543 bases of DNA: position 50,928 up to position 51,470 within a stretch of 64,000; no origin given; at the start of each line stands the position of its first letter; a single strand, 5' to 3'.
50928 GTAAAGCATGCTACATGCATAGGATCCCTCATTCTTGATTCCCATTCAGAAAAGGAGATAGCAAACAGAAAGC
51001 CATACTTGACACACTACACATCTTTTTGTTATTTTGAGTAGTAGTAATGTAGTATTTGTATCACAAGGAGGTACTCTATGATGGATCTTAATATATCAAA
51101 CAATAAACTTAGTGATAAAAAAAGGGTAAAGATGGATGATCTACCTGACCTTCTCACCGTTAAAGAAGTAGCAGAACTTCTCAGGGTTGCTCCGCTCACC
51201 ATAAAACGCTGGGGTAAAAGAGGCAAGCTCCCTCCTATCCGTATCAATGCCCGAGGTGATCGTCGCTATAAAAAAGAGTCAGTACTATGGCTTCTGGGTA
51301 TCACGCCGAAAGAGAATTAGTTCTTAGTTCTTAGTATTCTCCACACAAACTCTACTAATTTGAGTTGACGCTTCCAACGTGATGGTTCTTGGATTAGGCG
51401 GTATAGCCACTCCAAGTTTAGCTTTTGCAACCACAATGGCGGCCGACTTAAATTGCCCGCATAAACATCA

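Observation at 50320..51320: Three degenerate copies of the rplL 3' end plus terminators, followed by an orphan excisionase-family gene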

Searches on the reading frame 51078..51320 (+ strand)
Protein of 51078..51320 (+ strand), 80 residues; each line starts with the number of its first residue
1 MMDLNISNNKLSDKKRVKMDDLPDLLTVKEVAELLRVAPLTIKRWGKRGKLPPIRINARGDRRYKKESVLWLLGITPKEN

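Call 10: search_protein_families(library=pfam, proteins=[window:51078-51320:+], max_evalue=0.01)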
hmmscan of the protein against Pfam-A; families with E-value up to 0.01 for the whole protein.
window:51078-51320:+ (80 aa): 4 families
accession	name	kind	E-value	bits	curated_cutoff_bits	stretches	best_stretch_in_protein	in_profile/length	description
PF13411.12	MerR_1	-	1.2e-10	41.7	21.6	1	27-75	2-49/69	MerR HTH family regulatory protein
PF12728.13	HTH_17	-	2.4e-10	41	27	1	25-69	1-43/51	Helix-turn-helix domain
PF00376.29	MerR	-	2.3e-08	34.2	28.2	1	27-64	1-38/38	MerR family regulatory protein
PF20038.5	HTH_59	-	0.0053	17.1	27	1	19-55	1-39/66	Helix-turn-helix domain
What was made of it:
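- Checked: The 80-aa ORF at 51078-51320 matches HTH_17 and MerR_1 (call 10) and has an AAGGAGG ribosome-binding site.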

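Call 13: find_encoding_contigs(protein=window:51078-51320:+, flank=6000, max_places=10)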
Protein window:51078-51320:+ (80 aa): 4 contigs read that carry it; 2 places shown.
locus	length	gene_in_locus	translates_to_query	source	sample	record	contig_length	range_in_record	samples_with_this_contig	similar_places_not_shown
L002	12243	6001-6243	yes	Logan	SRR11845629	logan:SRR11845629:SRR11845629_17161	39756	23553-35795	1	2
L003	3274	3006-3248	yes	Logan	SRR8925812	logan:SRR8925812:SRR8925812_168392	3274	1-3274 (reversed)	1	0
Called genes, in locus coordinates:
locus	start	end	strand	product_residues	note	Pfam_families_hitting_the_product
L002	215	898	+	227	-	PF02357:NusG, PF00467:KOW (weak)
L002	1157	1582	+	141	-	PF03946:Ribosomal_L11_N, PF00298:Ribosomal_L11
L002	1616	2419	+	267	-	PF00687:Ribosomal_L1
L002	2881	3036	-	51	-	-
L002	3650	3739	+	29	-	-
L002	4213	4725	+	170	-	PF00466:Ribosomal_L10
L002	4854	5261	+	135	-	PF16320:Ribosomal_L12_N, PF00542:Ribosomal_L12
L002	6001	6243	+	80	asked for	PF12728:HTH_17, PF00376:MerR, PF13411:MerR_1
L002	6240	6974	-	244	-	PF03808:Glyco_tran_WecG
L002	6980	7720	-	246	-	PF24391:HD-CE (weak), PF01966:HD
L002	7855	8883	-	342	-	PF06723:MreB_Mbl, PF00022:Actin (faint), PF00012:HSP70 (weak), PF14450:FtsA (weak)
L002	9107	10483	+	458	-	PF08308:PEGA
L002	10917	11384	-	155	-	PF00334:NDK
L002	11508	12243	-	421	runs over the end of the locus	PF00675:Peptidase_M16, PF05193:Peptidase_M16_C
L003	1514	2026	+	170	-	PF00466:Ribosomal_L10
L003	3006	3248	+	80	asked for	PF12728:HTH_17, PF00376:MerR, PF13411:MerR_1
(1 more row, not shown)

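Call 21: find_homologous_proteins(query=window:51078-51320:+, max_evalue=0.001)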
Query window:51078-51320:+ (80 aa): 5545 proteins with E <= 0.001 among 5546 candidates; the best 120 are listed.
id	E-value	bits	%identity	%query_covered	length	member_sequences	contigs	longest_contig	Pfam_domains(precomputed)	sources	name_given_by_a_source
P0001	1.4e-44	167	100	100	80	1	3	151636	PF12728.14,PF00376.30,PF13411.13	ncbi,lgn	-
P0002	2.1e-35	138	82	99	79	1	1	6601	PF12728.14,PF00376.30,PF13411.13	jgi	-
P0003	4.0e-34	134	80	100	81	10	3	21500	PF12728.14,PF00376.30,PF13411.13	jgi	-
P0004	6.3e-33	130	78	98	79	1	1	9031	PF12728.14,PF00376.30,PF13411.13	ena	-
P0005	3.4e-32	127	79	100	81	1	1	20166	PF12728.14,PF00376.30,PF13411.13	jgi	jgi:excisionase family DNA binding protein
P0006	3.7e-32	127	77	99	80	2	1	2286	PF12728.14,PF00376.30,PF13411.13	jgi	-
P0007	4.0e-32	127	76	100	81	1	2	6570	PF12728.14,PF00376.30,PF13411.13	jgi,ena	-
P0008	6.9e-32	126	77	98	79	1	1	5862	PF12728.14,PF00376.30,PF13411.13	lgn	-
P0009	2.8e-31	124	83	89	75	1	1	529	PF12728.14,PF00376.30,PF13411.13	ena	-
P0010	3.5e-31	124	74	98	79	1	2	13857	PF12728.14,PF00376.30,PF13411.13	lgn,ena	-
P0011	8.2e-31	123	89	81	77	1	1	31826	PF12728.14,PF00376.30,PF13411.13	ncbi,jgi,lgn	ncbi:MAG: helix-turn-helix domain-containing protein [Patescibacteria group bacterium]|jgi:excisiona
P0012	1.2e-30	123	76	98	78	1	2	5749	PF12728.14,PF00376.30,PF13411.13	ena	-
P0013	1.4e-30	122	75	100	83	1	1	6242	PF12728.14,PF00376.30,PF13411.13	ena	-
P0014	1.4e-30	122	75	91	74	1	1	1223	PF12728.14,PF00376.30,PF13411.13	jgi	jgi:excisionase family DNA binding protein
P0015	1.6e-30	122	77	94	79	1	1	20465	PF12728.14,PF00376.30,PF13411.13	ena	-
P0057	1.3e-29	119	78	86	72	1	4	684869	PF12728.14,PF00376.30,PF13411.13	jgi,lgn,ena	jgi:excisionase family DNA binding protein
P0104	3.2e-29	118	83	86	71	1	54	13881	PF12728.14,PF00376.30,PF13411.13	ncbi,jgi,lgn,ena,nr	ncbi:MerR family transcriptional regulator [Candidatus Microgenomates bacterium]|nr:MerR family tran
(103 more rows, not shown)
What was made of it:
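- On Excisionase / recombination directionality factor (Xis, TIGR01764): There are 5,545 homologues, the top ones 70-89% identical (call 21).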

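Call 22: find_encoding_contigs(protein=P0003, flank=4000, max_places=4)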
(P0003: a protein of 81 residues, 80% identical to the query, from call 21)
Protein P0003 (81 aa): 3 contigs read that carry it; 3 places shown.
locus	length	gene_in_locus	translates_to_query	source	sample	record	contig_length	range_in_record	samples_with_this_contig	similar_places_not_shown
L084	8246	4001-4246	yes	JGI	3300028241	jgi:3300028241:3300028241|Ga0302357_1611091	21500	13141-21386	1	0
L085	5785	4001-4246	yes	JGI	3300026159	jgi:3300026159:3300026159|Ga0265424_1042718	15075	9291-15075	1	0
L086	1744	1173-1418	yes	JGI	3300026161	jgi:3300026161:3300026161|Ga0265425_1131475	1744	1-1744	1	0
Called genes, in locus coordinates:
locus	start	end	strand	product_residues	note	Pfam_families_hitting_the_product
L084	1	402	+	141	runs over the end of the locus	PF03946:Ribosomal_L11_N, PF00298:Ribosomal_L11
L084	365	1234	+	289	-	PF00687:Ribosomal_L1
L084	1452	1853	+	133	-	-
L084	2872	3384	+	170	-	PF00466:Ribosomal_L10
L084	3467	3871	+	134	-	PF16320:Ribosomal_L12_N, PF00542:Ribosomal_L12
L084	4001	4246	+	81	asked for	PF12728:HTH_17, PF00376:MerR, PF13411:MerR_1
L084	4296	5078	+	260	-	-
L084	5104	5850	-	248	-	PF03808:Glyco_tran_WecG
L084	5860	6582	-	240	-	PF01966:HD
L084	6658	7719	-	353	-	PF06723:MreB_Mbl, PF00022:Actin (faint), PF00012:HSP70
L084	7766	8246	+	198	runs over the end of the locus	?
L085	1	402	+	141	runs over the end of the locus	PF03946:Ribosomal_L11_N, PF00298:Ribosomal_L11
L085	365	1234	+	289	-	PF00687:Ribosomal_L1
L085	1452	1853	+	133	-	-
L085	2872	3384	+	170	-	PF00466:Ribosomal_L10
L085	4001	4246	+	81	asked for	PF12728:HTH_17, PF00376:MerR, PF13411:MerR_1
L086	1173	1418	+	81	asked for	PF12728:HTH_17, PF00376:MerR, PF13411:MerR_1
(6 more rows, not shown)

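Call 23: find_encoding_contigs(protein=P0002, flank=4000, max_places=3)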
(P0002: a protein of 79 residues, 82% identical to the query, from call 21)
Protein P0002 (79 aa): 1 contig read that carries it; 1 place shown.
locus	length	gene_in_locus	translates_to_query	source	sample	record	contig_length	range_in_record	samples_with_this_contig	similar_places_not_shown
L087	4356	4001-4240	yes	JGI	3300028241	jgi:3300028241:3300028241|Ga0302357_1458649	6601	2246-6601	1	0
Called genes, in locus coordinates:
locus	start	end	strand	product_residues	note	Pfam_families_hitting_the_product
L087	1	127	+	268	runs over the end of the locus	PF00687:Ribosomal_L1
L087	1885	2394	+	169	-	PF00466:Ribosomal_L10, PF27436:RL10_C (faint)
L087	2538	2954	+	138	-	PF16320:Ribosomal_L12_N, PF00542:Ribosomal_L12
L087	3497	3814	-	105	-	-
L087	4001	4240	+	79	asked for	PF12728:HTH_17, PF00376:MerR (weak), PF13411:MerR_1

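Call 24: find_encoding_contigs(protein=P0011, flank=4000, max_places=3)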
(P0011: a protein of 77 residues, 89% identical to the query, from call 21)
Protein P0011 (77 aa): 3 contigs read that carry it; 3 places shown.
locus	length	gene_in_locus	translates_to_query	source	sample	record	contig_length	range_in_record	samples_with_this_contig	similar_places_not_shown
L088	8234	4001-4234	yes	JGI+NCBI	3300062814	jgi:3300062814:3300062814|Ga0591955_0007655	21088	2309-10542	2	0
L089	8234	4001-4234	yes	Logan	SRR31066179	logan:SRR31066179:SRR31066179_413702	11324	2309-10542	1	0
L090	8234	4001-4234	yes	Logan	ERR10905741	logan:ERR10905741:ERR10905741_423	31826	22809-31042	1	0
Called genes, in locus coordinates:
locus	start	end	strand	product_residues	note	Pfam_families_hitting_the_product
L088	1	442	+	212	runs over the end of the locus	PF02357:NusG, PF00467:KOW (weak)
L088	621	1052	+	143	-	PF03946:Ribosomal_L11_N, PF00298:Ribosomal_L11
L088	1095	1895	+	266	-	PF00687:Ribosomal_L1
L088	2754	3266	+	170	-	PF00466:Ribosomal_L10, PF27436:RL10_C (weak)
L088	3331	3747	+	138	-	PF16320:Ribosomal_L12_N, PF00542:Ribosomal_L12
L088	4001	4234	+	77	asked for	PF00376:MerR, PF12728:HTH_17, PF13411:MerR_1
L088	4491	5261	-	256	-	PF03808:Glyco_tran_WecG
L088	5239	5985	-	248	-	PF24391:HD-CE, PF01966:HD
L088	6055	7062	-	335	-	PF06723:MreB_Mbl, PF00022:Actin (faint), PF00012:HSP70, PF14450:FtsA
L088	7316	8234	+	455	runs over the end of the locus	PF08308:PEGA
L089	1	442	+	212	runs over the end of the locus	PF02357:NusG, PF00467:KOW (weak)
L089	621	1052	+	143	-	PF03946:Ribosomal_L11_N, PF00298:Ribosomal_L11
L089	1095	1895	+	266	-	PF00687:Ribosomal_L1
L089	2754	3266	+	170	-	PF00466:Ribosomal_L10, PF27436:RL10_C (weak)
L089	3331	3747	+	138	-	PF16320:Ribosomal_L12_N, PF00542:Ribosomal_L12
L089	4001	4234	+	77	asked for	PF00376:MerR, PF12728:HTH_17, PF13411:MerR_1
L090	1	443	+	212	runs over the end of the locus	PF02357:NusG, PF00467:KOW (weak)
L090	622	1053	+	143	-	PF03946:Ribosomal_L11_N, PF00298:Ribosomal_L11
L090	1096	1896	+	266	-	PF00687:Ribosomal_L1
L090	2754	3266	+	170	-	PF00466:Ribosomal_L10, PF27436:RL10_C (weak)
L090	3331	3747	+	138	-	PF16320:Ribosomal_L12_N, PF00542:Ribosomal_L12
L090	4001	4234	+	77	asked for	PF00376:MerR, PF12728:HTH_17, PF13411:MerR_1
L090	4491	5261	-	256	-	PF03808:Glyco_tran_WecG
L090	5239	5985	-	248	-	PF24391:HD-CE, PF01966:HD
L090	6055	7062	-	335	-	PF06723:MreB_Mbl, PF00022:Actin (faint), PF00012:HSP70, PF14450:FtsA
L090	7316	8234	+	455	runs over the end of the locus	PF08308:PEGA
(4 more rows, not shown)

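Call 29: find_related_loci(query=window:51078-51320:+, collection=metagenome_contigs, flank=2500)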
Query window:51078-51320:+ (80 aa) in metagenome_contigs; peptide patterns used: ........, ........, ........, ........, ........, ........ (x = any residue, [..] = any of these).
600 stretches matched a pattern (row limit reached: there are more); 462 encode a relative of the query (tblastn E <= 1e-3); the best 80 are kept; 80 distinct loci.
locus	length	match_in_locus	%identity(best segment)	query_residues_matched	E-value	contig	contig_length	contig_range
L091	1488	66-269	82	12-79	5e-34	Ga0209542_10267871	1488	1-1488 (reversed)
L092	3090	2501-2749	72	1-78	6e-34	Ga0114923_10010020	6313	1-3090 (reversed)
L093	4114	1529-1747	75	8-80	7e-34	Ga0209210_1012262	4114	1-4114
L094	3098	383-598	74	9-80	2e-33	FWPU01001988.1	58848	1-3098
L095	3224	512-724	77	10-80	2e-33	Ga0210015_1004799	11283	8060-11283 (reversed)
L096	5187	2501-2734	72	3-78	3e-33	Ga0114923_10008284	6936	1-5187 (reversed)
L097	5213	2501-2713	76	9-79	2e-33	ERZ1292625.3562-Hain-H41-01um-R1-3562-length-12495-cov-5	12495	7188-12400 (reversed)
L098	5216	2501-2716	78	8-79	4e-33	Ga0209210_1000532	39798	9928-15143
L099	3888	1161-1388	71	1-78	5e-33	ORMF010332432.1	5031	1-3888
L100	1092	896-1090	85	16-80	5e-34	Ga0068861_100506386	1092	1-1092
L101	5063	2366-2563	82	15-80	5e-33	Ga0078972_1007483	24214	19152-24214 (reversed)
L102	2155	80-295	77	8-80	3e-33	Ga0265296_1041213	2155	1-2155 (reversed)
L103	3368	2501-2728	71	3-78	4e-33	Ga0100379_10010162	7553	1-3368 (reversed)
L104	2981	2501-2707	77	12-80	1e-32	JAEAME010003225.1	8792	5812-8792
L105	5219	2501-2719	71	8-80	2e-32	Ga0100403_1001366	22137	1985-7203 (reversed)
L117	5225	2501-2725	73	4-78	2e-32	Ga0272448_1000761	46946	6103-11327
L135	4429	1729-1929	78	14-80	7e-32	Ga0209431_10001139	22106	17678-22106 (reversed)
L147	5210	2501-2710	76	9-78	4e-32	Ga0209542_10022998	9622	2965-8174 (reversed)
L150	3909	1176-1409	67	2-79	5e-32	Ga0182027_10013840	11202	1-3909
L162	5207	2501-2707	78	11-79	3e-32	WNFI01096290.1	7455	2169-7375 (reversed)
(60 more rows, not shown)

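Call 55: find_encoding_contigs(protein=P0057, flank=5000, max_places=2)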
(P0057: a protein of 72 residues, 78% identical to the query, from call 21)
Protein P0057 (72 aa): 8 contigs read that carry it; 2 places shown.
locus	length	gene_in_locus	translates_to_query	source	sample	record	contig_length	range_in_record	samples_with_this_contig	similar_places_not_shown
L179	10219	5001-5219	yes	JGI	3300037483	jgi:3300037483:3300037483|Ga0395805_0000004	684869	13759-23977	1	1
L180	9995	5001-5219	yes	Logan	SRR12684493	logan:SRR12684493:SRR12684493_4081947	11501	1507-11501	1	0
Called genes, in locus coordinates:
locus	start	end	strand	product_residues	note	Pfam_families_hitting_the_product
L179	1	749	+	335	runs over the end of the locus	PF00022:Actin, PF06723:MreB_Mbl, PF11104:PilM_2 (faint), PF00012:HSP70, PF14450:FtsA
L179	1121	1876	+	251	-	PF03808:Glyco_tran_WecG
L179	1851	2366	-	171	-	PF04542:Sigma70_r2, PF04545:Sigma70_r4 (faint), PF08281:Sigma70_r4_2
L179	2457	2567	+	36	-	-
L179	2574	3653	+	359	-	PF00348:polyprenyl_synt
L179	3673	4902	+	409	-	PF01255:Prenyltransf, PF14775:NYD-SP28_assoc (faint)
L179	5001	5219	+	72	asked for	PF12728:HTH_17, PF13411:MerR_1, PF00376:MerR (weak)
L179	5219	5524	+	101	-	-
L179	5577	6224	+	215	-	PF14402:7TM_transglut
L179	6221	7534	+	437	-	PF14397:ATPgrasp_ST, PF02655:ATP-grasp_3 (faint), PF08443:RimK (faint), PF05618:RimB-like (faint)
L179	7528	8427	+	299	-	PF08443:RimK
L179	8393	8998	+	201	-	PF13489:Methyltransf_23, PF05175:MTS (weak), PF13847:Methyltransf_31, PF08241:Methyltransf_11, PF08242:Methyltransf_12, PF13649:Methyltransf_25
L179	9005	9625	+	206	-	-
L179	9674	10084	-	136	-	PF16320:Ribosomal_L12_N, PF00542:Ribosomal_L12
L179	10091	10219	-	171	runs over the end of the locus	PF00466:Ribosomal_L10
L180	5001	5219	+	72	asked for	PF12728:HTH_17, PF13411:MerR_1, PF00376:MerR (weak)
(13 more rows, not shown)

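Call 56: find_encoding_contigs(protein=P0104, flank=4000, max_places=6)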
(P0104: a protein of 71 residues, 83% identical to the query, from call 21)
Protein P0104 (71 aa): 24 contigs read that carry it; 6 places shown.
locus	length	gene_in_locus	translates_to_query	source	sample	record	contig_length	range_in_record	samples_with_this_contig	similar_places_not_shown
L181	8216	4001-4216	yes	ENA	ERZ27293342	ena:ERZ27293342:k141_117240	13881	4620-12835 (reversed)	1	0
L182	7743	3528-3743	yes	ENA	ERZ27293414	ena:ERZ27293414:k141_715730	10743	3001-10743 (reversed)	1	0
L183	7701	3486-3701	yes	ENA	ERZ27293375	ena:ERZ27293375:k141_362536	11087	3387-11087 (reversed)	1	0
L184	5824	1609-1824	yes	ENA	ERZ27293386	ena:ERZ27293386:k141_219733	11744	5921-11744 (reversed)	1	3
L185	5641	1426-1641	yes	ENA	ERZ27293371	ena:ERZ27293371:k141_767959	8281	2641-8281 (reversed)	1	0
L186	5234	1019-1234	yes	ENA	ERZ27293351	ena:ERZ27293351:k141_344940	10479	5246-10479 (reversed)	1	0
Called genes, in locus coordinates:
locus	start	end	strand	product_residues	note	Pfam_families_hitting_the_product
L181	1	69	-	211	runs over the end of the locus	-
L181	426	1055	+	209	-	PF02357:NusG, PF00467:KOW (faint)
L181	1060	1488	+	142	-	PF03946:Ribosomal_L11_N, PF00298:Ribosomal_L11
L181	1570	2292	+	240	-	PF00687:Ribosomal_L1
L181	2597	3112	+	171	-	PF00466:Ribosomal_L10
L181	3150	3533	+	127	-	PF16320:Ribosomal_L12_N, PF00542:Ribosomal_L12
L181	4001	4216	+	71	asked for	PF12728:HTH_17, PF13411:MerR_1, PF00376:MerR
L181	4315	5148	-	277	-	PF03808:Glyco_tran_WecG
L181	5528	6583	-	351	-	PF00022:Actin (faint), PF06723:MreB_Mbl, PF00012:HSP70 (weak), PF14450:FtsA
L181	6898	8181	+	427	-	PF08308:PEGA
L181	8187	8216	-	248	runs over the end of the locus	PF18914:DUF5666 (faint)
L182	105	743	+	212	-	PF02357:NusG, PF00467:KOW (faint)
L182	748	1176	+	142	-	PF03946:Ribosomal_L11_N, PF00298:Ribosomal_L11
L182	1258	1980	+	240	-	PF00687:Ribosomal_L1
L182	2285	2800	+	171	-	PF00466:Ribosomal_L10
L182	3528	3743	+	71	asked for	PF12728:HTH_17, PF13411:MerR_1, PF00376:MerR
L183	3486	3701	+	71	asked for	PF12728:HTH_17, PF13411:MerR_1, PF00376:MerR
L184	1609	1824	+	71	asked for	PF12728:HTH_17, PF13411:MerR_1, PF00376:MerR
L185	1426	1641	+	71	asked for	PF12728:HTH_17, PF13411:MerR_1, PF00376:MerR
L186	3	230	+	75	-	?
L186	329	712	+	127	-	PF16320:Ribosomal_L12_N, PF00542:Ribosomal_L12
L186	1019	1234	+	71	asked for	PF12728:HTH_17, PF13411:MerR_1, PF00376:MerR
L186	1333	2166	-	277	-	PF03808:Glyco_tran_WecG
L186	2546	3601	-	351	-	PF00022:Actin (faint), PF06723:MreB_Mbl, PF00012:HSP70 (weak), PF14450:FtsA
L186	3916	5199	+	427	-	PF08308:PEGA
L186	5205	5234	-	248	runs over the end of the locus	PF18914:DUF5666 (faint)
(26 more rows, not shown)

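Call 62: search_solved_structures(query=window:51078-51320:+, max_evalue=0.01, show_alignments=2)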
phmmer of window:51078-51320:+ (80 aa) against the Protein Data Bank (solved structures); distinct sequences matched with E-value up to 0.01: 3.
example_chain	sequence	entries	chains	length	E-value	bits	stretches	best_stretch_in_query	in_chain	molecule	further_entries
6amk_A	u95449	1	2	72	9.4e-09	38.5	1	20-78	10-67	Putative DNA-binding protein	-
6ama_A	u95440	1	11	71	1.2e-08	38.1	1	19-78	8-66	Putative DNA-binding protein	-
3gp4_A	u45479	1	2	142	0.0043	20.5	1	26-73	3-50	Transcriptional regulator, MerR family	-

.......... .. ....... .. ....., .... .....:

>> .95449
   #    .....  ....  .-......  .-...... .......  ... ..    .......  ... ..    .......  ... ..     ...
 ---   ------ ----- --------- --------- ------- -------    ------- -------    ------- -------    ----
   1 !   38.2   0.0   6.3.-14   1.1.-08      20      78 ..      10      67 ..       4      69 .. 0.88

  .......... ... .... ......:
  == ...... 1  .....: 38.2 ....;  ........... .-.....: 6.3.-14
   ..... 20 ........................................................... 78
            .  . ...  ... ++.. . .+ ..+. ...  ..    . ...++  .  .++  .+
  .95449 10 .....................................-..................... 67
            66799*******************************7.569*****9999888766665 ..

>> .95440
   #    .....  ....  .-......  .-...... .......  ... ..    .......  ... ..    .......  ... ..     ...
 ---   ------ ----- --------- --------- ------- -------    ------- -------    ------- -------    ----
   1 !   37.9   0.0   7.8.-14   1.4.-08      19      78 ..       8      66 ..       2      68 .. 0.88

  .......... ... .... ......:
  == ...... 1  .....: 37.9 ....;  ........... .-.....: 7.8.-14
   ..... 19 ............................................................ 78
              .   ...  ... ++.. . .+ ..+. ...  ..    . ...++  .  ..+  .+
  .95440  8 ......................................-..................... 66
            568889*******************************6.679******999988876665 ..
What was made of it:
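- On BldC-family small MerR-like regulator: PDB 6AMA/6AMK at E about 1e-8 over residues 19-78 (call 62).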

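Call 63: search_protein_families(library=ncbifam, proteins=[window:51078-51320:+], max_evalue=0.01)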
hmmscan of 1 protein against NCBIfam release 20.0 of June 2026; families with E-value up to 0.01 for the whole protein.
window:51078-51320:+ (80 aa): 5 families
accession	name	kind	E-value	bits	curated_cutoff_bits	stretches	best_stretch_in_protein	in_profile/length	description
NF033787.1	HTH_BldC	subfamily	8.5e-12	44.7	77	1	25-73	2-49/49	BldC family transcriptional regulator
TIGR01764.1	excise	domain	1.2e-06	28.7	28.8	1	25-69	1-43/49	excisionase family DNA-binding protein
NF047737.1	antiphage_MADS1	equivalog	1.7e-05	24.9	80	1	24-68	2-44/49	methylation-associated defense system helix-turn-helix domain-containing protein MAD1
NF033518.0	transpos_IS607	equivalog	9e-05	22.1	110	1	29-75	1-46/187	IS607 family transposase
NF046037.1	carphisopro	domain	0.0089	16.2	38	0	28-56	11-39/54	carph-isopro domain-containing protein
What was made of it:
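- On Excisionase / recombination directionality factor (Xis, TIGR01764): HTH_BldC is the best NCBIfam hit (calls 10, 63).
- On BldC-family small MerR-like regulator: NCBIfam HTH_BldC scores 44.7 bits, below the 77-bit cut-off (call 63).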

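Call 70: search_protein_families(library=pfam, proteins=[L117:683-2434:+, L092:1255-2385:-, L147:2084-2344:-, L147:1738-2109:-, L087:3497-3814:-, L150:374-952:+, L099:414-1124:-, L162:1677-2411:-, L135:2826-3187:-], max_evalue=0.01)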
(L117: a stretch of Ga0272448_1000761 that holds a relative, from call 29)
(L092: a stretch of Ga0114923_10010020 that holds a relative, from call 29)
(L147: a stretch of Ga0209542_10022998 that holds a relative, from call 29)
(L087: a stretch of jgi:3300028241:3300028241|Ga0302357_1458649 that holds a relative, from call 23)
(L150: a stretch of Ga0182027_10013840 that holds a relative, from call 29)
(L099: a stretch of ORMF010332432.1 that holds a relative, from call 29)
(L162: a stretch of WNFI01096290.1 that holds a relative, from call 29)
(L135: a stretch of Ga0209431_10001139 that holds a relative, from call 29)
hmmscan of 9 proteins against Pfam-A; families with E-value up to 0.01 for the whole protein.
L117:683-2434:+ (583 aa): 1 family
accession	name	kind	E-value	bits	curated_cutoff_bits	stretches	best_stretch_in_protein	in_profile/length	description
PF06964.18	Alpha-L-AF_C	-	0.00019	22.1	27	1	379-501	55-164/165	Alpha-L-arabinofuranosidase C-terminal domain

L092:1255-2385:- (376 aa): 1 family
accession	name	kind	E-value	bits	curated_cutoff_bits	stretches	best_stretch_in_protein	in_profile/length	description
PF02518.31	HATPase_c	-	2e-09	38.3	26.4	1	256-356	4-94/111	Histidine kinase-, DNA gyrase B-, and HSP90-like ATPase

L147:2084-2344:- (86 aa): 2 families
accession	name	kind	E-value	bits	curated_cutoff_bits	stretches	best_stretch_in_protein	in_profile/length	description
PF04014.23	MazE_antitoxin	-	1.4e-08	34.9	24.7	1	7-46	4-43/48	Antidote-toxin recognition MazE, bacterial antitoxin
PF15937.10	PrlF_antitoxin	-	7.6e-08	32.9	32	1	6-44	3-41/99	prlF antitoxin for toxin YhaV_toxin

L147:1738-2109:- (123 aa): 1 family
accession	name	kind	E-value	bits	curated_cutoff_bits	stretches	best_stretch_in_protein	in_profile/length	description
PF01850.27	PIN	-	3.9e-06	27.9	23.6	1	5-116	2-118/120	PIN domain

L087:3497-3814:- (105 aa): 0 families

L150:374-952:+ (192 aa): 0 families

L099:414-1124:- (236 aa): 1 family
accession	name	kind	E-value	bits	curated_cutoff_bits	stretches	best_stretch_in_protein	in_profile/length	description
PF01966.28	HD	-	0.00045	20.9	22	1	69-138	15-87/116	HD domain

L162:1677-2411:- (244 aa): 0 families

L135:2826-3187:- (120 aa): 0 families
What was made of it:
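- On Integrase-mediated integrative element (att repeats at a gene 3' end): None in the spacer genes of relatives (call 70).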
